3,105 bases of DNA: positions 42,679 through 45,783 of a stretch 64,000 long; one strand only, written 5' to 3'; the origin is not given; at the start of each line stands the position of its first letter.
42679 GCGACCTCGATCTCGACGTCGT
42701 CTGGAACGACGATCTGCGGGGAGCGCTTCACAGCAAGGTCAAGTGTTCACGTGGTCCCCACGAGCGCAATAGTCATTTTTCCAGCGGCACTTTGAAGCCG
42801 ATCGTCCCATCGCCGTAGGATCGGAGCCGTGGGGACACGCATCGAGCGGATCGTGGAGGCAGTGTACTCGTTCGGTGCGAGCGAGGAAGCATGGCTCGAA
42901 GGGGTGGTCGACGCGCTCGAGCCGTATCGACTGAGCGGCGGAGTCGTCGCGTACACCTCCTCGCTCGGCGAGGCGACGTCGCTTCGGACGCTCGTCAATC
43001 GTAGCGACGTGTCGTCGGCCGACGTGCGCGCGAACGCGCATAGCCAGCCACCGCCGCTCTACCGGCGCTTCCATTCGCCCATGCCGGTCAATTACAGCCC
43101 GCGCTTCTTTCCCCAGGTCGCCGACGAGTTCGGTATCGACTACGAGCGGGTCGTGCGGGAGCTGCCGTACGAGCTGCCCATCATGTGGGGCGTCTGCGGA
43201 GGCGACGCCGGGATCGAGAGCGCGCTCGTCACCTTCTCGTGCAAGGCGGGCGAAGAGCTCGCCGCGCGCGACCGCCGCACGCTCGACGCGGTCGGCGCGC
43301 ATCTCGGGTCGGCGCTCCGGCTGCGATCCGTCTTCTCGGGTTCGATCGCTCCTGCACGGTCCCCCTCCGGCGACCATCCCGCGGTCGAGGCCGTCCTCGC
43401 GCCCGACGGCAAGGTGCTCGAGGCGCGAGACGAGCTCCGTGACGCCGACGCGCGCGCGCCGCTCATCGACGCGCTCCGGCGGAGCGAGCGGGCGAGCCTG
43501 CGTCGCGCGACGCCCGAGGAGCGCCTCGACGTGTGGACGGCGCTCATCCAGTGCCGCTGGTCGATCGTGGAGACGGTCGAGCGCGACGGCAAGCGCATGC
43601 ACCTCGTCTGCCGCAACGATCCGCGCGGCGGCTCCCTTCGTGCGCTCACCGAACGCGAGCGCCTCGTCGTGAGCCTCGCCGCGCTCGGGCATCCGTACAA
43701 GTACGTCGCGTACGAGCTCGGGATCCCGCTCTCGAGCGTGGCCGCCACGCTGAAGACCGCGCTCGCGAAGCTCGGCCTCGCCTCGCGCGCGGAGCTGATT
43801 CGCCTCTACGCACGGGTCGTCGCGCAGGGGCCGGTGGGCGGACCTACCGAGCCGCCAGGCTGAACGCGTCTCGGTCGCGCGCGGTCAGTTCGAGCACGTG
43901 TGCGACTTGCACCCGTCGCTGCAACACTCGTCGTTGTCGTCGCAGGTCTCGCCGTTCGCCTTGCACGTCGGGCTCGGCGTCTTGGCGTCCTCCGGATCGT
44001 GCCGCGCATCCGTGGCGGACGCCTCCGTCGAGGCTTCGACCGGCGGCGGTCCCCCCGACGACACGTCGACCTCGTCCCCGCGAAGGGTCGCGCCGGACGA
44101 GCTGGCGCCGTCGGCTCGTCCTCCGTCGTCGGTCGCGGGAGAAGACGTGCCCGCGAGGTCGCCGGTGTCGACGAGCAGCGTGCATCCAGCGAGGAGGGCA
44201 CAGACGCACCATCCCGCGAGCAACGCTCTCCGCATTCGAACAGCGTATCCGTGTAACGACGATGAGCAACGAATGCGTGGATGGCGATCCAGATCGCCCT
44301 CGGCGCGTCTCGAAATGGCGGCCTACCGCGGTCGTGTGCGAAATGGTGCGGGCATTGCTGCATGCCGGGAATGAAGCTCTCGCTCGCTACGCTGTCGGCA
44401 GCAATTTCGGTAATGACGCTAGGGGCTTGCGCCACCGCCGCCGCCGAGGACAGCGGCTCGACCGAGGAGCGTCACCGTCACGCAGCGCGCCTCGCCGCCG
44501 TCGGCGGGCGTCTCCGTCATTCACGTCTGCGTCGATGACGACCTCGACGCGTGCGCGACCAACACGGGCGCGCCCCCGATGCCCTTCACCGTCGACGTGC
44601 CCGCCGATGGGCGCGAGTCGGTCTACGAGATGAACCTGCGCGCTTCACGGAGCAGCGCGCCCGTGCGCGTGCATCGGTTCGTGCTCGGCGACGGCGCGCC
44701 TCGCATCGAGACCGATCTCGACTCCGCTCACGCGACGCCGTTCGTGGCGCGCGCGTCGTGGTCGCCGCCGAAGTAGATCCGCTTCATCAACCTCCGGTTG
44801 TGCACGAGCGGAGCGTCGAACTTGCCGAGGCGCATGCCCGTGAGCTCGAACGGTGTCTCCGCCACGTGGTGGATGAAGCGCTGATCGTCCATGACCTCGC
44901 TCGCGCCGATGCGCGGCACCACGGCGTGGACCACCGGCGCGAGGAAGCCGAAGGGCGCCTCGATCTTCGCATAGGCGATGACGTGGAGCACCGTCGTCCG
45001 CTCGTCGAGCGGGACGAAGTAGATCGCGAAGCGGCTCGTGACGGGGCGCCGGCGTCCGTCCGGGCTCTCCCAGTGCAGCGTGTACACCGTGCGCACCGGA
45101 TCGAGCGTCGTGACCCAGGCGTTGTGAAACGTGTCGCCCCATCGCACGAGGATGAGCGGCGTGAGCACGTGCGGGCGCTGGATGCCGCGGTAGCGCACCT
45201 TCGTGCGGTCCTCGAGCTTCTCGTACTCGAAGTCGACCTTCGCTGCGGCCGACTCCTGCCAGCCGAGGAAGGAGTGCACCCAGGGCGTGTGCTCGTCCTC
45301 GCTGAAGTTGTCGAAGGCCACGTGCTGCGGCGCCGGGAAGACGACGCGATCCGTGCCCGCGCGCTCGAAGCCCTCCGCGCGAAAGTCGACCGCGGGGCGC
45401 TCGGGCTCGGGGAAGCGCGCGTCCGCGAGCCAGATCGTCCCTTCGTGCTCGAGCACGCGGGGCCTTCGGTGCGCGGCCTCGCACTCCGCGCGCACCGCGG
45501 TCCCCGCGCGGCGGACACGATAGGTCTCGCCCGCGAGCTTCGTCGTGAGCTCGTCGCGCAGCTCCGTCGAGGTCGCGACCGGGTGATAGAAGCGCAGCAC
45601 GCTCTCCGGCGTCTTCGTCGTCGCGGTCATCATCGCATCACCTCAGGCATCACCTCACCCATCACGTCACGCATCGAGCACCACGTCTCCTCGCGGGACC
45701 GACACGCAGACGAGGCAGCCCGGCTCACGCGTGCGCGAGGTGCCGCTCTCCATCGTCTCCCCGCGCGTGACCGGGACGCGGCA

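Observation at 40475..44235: Paralogous LuxR regulators bracket a second (family-B) set of Cys-rich lipoproteins and a knottin-like lipoprotein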

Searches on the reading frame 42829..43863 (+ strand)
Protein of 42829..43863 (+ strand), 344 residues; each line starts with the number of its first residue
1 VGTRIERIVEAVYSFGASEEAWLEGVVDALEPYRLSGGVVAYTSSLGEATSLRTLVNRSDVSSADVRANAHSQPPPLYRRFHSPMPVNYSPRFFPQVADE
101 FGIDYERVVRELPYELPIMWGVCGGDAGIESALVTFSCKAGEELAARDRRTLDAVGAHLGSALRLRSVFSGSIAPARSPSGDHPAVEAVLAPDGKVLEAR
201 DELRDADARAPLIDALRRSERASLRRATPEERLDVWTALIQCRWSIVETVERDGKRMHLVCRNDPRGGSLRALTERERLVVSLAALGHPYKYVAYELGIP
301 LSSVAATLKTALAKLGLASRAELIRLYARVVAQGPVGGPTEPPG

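Call 3: search_protein_families(library=pfam, proteins=[window:42829-43863:+], max_evalue=0.1)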
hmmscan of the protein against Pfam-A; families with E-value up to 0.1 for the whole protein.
window:42829-43863:+ (344 aa): 4 families
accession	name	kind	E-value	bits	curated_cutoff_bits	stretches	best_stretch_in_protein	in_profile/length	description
PF00196.25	GerE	-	4.5e-07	29.8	23.5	1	272-326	2-56/57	Bacterial regulatory proteins, luxR family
PF04545.22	Sigma70_r4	-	4.6e-05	23.3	24.1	1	270-315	2-48/50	Sigma-70, region 4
PF08281.18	Sigma70_r4_2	-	5.3e-05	23.2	25.7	1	270-315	8-54/54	Sigma-70, region 4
PF13384.12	HTH_23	-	0.063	13.6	24.6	0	273-310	2-40/50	Homeodomain-like domain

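Call 4: search_protein_families(library=ncbifam, proteins=[window:42829-43863:+], max_evalue=0.1)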
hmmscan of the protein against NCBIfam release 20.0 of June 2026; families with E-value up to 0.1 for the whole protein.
window:42829-43863:+ (344 aa): 9 families
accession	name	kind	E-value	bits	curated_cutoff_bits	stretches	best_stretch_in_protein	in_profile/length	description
NF007935.0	PRK10651.1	equivalog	2.1e-05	23.8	250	1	268-322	151-205/216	two-component system response regulator NarL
NF052445.1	RespRegMctR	equivalog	9.1e-05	22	300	1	271-326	143-198/205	two-component system response regulator MctR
TIGR03541.1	reg_near_HchA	equivalog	0.00056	19.5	215.6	1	267-326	166-225/232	PA1136 family autoinducer-binding transcriptional regulator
NF006900.1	PRK09390.1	equivalog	0.0022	17.6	255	1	270-328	140-198/203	response regulator FixJ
TIGR02937.1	sigma70-ECF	superfamily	0.0032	17.1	42.9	1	270-315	115-161/165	sigma-70 family RNA polymerase sigma factor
NF047945.1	FimSynRegFimY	equivalog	0.01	15.6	300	1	273-330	175-232/238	fimbria biosynthesis regulator FimY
NF041673.1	transregRamA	equivalog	0.015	14.4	500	1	273-329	219-275/280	acetate metabolism transcriptional regulator RamA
NF007228.0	PRK09646.1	subfamily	0.024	14.3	226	1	268-315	138-186/194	ECF RNA polymerase sigma factor SigK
NF047785.1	respo_reg_MadR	equivalog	0.061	12.7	300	1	271-324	147-200/209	MadR family response regulator transcription factor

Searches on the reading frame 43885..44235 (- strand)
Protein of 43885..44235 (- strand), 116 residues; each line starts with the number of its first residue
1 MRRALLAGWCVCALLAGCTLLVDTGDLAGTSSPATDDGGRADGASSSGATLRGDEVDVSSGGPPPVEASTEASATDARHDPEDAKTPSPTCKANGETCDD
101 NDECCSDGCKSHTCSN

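Call 3: search_protein_families(library=pfam, proteins=[window:43885-44235:-], max_evalue=0.1)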
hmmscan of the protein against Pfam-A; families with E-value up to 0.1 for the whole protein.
window:43885-44235:- (116 aa): 1 family
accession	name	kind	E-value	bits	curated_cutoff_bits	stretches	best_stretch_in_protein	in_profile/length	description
PF02950.22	Conotoxin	-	0.019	16.4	25.1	1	74-114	33-74/75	Conotoxin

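Call 4: search_protein_families(library=ncbifam, proteins=[window:43885-44235:-], max_evalue=0.1)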
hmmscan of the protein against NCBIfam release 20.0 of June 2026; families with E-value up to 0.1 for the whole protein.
window:43885-44235:- (116 aa): 0 families

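Call 7: find_homologous_proteins(query=window:43885-44235:-, max_evalue=0.01)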
Query window:43885-44235:- (116 aa): 1 proteins with E <= 0.01 among 27 candidates.
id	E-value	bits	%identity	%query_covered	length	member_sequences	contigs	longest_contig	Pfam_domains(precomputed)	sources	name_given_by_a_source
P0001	9.8e-69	247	100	100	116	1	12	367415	-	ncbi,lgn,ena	ncbi:MAG: hypothetical protein U0270_30205 [Labilithrix sp.]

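Call 16: search_solved_structures(query=window:43885-44235:-, max_evalue=10, show_alignments=3)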
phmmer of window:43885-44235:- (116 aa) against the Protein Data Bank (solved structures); distinct sequences matched with E-value up to 10: 3.
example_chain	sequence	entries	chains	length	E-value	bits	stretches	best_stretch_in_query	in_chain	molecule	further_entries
1axh_A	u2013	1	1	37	0.23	15.4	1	88-110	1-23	ATRACOTOXIN-HVI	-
6px7_A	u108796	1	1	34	0.99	13.3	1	90-112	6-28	Venom polypeptide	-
9myg_A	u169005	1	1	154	9.2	10.2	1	34-77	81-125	Archaeal Type IV pilin N-terminal domain-containing protein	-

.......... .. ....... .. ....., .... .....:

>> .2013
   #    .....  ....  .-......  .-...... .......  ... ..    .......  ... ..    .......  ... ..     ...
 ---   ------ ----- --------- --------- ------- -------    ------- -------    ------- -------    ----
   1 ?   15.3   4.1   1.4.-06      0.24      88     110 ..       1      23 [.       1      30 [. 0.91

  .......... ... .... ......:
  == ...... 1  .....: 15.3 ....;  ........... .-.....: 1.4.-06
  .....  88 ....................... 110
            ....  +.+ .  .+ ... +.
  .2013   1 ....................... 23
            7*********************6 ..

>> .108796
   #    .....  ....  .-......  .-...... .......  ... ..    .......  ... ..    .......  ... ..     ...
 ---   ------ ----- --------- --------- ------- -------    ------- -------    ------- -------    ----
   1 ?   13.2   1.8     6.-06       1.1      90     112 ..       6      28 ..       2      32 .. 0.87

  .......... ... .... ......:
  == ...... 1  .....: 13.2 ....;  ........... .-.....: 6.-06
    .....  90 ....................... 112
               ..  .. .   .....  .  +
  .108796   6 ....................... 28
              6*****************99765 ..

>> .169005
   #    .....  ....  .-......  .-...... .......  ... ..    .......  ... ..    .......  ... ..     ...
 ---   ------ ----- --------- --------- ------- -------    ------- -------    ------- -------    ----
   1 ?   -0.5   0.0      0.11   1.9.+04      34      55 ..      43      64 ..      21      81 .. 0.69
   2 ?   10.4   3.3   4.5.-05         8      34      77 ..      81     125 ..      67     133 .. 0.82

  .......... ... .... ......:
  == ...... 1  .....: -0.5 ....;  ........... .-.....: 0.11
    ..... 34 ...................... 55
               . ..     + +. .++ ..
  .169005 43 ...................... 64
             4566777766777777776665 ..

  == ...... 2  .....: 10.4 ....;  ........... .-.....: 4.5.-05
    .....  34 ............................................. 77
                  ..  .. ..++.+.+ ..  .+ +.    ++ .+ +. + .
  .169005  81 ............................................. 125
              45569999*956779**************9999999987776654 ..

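Call 31: search_protein_representatives(protein=window:43885-44235:-)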
Query: 116 residues. Proteins with E-value up to 0.001 (for the whole library): 3; up to 1e-10: 1; up to 1e-30: 1. The best 3 are listed.
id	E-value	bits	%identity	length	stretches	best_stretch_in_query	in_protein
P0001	3.1e-69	247.3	100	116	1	1-116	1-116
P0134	2.5e-09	54.0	40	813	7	8-35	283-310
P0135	3.4e-04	37.5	35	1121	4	21-62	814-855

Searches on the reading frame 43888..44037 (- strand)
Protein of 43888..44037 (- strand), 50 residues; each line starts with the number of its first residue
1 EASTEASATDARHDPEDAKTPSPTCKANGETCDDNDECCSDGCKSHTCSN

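Call 42: predict_structure(protein=window:43888-44037:-)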
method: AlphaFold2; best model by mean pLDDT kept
length: 50 residues; sequences in the alignment: 1
mean_pLDDT: 58.6   pTM: 0.25
mean pLDDT of the five models: 58.6, 57.4, 56.4, 55.6, 55.2
residues with pLDDT >= 90: 0; 70-90: 2; 50-70: 40; < 50: 8
segments of 3 or more residues with pLDDT < 50: 16-18
pLDDT, mean of each block of 10 residues (from residue 1): 60 50 57 67 60
secondary structure, 60 per line:
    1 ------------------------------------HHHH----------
elements in order: H37-40

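Call 52: fold_search(model_id=the predicted structure, library=pdb)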
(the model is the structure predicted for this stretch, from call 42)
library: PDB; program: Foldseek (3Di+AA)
matches with E <= 10: 0; with E <= 0.001: 0
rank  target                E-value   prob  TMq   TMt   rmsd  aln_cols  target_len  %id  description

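Call 54: search_protein_families(library=pfam, proteins=[window:43888-44010:-], max_evalue=10)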
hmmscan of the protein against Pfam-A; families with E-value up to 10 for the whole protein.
seq(41 aa): 4 families
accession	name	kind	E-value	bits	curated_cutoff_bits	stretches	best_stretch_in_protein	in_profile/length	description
PF02950.22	Conotoxin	-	0.011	17.1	25.1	1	5-39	39-74/75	Conotoxin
PF17557.7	Conotoxin_I2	-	0.11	13.1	27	1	16-41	1-26/38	I2-superfamily conotoxins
PF08116.16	Toxin_29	-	0.34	11.4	25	1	16-35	3-22/31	PhTx neurotoxin family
PF08087.16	Toxin_18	-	0.62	10.5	24.3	1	16-36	3-22/31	Conotoxin O-superfamily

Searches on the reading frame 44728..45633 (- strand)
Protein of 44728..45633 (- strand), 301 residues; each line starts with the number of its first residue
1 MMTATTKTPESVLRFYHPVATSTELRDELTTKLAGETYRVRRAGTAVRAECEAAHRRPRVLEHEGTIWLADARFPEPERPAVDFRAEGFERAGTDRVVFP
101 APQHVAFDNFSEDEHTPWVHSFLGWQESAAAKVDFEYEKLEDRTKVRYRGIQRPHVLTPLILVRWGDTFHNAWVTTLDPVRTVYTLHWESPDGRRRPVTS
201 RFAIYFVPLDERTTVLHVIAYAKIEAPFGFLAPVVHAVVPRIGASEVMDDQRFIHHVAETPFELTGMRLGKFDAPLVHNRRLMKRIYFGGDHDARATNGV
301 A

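Call 3: search_protein_families(library=pfam, proteins=[window:44728-45633:-], max_evalue=0.1)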
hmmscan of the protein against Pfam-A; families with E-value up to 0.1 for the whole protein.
window:44728-45633:- (301 aa): 1 family
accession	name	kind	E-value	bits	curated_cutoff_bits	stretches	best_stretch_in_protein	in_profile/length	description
PF21139.3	BT_MCC_alpha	-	0.03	15.1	31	0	31-72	64-107/118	Methylcrotonyl-CoA carboxylase, alpha-subunit, BT domain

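Call 4: search_protein_families(library=ncbifam, proteins=[window:44728-45633:-], max_evalue=0.1)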
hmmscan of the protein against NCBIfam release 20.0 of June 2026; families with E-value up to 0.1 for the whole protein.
window:44728-45633:- (301 aa): 0 families
